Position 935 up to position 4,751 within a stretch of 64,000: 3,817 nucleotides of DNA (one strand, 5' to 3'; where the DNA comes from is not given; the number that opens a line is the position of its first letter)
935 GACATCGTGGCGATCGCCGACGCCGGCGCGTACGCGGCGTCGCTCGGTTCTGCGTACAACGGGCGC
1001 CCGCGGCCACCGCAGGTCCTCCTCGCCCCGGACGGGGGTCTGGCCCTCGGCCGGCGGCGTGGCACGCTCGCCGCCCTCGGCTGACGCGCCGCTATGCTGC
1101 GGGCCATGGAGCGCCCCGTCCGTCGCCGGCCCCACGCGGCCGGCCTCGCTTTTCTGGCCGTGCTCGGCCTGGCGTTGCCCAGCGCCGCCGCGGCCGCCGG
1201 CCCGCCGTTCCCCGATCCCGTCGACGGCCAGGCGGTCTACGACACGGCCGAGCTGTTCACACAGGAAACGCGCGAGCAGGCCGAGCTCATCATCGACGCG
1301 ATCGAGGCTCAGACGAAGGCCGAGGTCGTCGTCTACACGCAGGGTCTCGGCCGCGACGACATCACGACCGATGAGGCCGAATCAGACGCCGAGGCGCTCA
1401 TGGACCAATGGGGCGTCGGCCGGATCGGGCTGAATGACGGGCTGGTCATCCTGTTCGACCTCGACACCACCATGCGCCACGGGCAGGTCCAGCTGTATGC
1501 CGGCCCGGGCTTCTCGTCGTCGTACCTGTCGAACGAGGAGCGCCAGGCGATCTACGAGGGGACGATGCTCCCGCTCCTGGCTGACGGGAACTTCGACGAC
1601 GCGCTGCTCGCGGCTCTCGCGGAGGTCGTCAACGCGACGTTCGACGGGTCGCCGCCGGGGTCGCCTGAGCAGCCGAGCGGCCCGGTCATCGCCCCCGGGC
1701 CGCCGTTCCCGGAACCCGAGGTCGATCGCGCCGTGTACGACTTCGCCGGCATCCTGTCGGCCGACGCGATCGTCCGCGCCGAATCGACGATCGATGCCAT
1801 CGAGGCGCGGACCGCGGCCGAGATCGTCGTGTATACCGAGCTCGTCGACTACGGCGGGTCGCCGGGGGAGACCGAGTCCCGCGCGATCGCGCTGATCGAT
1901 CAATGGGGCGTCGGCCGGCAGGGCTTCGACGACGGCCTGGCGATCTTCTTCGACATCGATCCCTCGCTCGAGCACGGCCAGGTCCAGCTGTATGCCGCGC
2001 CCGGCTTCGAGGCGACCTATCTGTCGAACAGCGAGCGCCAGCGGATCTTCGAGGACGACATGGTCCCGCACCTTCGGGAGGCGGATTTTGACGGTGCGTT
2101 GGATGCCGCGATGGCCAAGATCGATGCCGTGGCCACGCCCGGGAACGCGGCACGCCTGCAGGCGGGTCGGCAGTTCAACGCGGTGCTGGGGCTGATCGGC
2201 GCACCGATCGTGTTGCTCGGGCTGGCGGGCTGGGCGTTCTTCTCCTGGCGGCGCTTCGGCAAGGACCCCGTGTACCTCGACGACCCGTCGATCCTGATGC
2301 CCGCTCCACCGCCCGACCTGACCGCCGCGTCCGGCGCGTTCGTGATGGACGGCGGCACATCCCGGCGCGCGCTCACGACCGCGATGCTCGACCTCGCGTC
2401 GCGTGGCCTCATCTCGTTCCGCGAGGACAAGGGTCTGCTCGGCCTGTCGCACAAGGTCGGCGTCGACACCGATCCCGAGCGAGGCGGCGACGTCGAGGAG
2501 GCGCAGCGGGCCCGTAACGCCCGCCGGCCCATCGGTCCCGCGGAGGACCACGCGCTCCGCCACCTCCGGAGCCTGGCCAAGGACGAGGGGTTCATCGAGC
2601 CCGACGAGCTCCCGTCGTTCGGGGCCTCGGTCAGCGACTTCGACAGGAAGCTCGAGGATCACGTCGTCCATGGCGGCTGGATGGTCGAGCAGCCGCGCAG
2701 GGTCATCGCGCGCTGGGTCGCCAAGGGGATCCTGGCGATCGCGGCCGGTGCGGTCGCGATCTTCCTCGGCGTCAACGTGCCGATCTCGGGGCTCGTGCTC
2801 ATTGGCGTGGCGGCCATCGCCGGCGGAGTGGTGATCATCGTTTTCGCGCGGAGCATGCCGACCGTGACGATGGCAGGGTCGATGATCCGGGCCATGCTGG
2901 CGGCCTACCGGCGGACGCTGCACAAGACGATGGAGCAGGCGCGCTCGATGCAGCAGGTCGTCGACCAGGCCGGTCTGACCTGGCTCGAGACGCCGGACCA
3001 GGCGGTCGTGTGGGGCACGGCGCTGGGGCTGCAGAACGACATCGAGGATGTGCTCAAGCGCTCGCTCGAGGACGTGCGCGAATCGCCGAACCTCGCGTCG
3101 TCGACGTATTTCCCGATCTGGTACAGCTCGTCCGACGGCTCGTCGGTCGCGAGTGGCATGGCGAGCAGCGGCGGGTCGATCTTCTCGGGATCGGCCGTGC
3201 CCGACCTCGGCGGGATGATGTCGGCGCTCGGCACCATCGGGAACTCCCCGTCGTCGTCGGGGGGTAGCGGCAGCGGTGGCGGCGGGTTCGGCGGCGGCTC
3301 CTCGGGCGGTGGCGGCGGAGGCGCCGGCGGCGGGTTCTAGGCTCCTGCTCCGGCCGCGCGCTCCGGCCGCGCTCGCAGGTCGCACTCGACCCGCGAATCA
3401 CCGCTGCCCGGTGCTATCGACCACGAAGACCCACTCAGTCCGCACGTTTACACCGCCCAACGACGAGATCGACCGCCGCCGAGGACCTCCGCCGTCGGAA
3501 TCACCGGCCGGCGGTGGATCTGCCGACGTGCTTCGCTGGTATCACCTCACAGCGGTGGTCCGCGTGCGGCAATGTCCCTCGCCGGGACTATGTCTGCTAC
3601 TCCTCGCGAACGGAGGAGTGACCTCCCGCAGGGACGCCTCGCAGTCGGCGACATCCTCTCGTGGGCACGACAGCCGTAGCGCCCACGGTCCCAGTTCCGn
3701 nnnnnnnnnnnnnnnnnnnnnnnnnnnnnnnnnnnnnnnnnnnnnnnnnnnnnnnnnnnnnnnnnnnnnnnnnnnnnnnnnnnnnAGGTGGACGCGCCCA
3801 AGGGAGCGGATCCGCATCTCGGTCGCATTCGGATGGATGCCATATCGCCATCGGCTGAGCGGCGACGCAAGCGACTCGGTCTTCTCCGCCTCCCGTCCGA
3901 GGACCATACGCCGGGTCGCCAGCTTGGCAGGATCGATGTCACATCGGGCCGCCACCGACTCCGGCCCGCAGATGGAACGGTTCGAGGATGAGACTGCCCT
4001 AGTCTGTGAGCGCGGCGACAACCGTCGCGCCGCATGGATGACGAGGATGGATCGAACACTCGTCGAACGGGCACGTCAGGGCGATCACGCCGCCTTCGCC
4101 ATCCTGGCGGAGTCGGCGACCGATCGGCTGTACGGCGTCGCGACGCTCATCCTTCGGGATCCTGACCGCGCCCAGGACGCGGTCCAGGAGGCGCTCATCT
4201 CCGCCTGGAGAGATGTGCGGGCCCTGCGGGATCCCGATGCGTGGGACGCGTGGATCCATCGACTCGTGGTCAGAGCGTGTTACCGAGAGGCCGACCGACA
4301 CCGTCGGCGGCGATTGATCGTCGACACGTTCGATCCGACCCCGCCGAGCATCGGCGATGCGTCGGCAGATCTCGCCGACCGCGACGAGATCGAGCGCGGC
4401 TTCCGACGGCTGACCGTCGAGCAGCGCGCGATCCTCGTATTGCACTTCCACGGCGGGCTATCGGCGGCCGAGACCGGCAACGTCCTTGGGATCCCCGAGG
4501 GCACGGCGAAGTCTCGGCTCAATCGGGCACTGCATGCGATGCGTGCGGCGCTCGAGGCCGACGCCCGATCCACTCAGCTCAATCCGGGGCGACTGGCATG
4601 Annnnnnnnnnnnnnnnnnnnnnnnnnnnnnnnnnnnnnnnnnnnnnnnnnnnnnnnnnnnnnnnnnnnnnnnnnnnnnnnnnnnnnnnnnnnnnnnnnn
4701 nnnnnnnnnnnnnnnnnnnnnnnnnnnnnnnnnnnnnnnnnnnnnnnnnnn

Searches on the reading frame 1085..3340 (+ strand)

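Call 100: search_protein_families(library=pfam, proteins=[window:1085-3340:+], max_evalue=0.00001)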
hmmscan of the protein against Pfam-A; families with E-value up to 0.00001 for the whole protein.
window:1085-3340:+ (751 aa): 2 families
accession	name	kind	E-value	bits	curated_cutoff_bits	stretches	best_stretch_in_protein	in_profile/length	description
PF04536.20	TPM_phosphatase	-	2.2e-37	128.3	22.1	2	217-348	1-124/125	TPM domain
PF20990.2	DUF2207_C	-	3.9e-15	56.7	33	1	408-613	8-211/247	Predicted membrane protein (DUF2207) C-terminal domain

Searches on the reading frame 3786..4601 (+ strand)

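Call 100: search_protein_families(library=pfam, proteins=[window:3786-4601:+], max_evalue=0.00001)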
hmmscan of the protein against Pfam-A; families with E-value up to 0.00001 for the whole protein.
window:3786-4601:+ (271 aa): 3 families
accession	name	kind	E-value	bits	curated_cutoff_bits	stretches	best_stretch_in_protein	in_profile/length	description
PF04545.22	Sigma70_r4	-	1.5e-10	40.8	24.1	1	207-253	3-49/50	Sigma-70, region 4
PF08281.18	Sigma70_r4_2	-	5.1e-10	39.3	25.7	1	200-249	2-51/54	Sigma-70, region 4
PF04542.20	Sigma70_r2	-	1.2e-09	38.2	24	1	111-175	5-71/71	Sigma-70 region 2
